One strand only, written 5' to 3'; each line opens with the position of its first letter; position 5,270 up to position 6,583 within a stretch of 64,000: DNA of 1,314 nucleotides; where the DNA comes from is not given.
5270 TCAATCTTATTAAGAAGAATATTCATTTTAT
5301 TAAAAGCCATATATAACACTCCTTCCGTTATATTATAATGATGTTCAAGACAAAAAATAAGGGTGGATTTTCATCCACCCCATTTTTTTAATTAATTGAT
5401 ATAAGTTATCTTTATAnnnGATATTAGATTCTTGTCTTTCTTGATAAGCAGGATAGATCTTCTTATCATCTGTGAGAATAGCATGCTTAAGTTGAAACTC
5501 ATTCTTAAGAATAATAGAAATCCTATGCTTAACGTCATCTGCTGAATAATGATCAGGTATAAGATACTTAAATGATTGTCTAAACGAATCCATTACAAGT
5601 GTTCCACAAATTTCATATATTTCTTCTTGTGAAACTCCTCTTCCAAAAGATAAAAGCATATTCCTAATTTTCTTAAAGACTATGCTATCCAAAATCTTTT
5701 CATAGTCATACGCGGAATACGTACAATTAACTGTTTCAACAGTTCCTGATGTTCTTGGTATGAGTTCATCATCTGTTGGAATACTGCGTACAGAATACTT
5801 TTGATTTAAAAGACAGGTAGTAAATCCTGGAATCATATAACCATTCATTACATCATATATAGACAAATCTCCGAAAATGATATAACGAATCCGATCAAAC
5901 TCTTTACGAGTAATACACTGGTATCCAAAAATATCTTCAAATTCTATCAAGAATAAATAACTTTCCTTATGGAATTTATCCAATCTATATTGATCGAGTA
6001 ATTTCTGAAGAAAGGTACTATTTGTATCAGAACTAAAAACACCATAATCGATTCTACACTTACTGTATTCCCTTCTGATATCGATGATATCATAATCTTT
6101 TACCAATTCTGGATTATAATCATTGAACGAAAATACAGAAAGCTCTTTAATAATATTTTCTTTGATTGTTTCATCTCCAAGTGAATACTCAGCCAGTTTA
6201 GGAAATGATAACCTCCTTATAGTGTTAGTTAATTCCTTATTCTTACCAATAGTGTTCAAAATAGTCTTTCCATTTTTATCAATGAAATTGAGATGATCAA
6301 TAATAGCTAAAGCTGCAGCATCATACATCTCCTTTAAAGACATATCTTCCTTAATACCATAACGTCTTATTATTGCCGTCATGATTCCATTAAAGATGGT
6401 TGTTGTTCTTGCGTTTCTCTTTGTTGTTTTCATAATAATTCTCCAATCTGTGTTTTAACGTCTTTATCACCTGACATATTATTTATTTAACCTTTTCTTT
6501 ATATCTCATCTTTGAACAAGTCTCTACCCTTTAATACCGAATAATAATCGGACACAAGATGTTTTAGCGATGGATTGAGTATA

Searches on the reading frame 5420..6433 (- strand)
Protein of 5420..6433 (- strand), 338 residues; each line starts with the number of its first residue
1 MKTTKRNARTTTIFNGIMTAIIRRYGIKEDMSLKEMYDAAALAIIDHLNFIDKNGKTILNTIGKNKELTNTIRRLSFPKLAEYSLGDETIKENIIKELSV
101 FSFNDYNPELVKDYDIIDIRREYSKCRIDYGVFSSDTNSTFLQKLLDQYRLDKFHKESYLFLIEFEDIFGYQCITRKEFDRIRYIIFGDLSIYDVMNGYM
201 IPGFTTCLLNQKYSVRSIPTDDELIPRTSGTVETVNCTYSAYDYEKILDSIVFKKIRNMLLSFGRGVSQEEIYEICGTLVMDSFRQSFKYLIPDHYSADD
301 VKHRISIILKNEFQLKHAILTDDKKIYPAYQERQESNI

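Call 65: search_protein_families(library=phrogs, proteins=[window:5420-6433:-], max_evalue=0.001)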
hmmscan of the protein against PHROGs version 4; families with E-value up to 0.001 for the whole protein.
window:5420-6433:- (338 aa): 0 families

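Call 74: search_protein_families(library=pfam, proteins=[window:5420-6433:-], max_evalue=0.01)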
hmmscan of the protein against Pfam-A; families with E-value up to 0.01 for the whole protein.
window:5420-6433:- (338 aa): 0 families

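Call 78: find_related_loci(query=window:5420-6433:-, collection=viral_contigs, flank=600)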
Query window:5420-6433:- (338 aa) in viral_contigs; peptide patterns used: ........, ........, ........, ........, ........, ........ (x = any residue, [..] = any of these).
39 stretches matched a pattern; 4 encode a relative of the query (tblastn E <= 1e-3); 4 distinct loci.
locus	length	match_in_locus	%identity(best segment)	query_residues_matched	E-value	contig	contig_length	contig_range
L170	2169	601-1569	76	1-338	3e-164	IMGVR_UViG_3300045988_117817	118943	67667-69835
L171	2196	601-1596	48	1-338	6e-82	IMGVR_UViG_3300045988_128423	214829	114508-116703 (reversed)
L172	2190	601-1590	47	1-337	1e-81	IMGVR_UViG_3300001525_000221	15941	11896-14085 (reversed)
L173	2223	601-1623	46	1-337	2e-81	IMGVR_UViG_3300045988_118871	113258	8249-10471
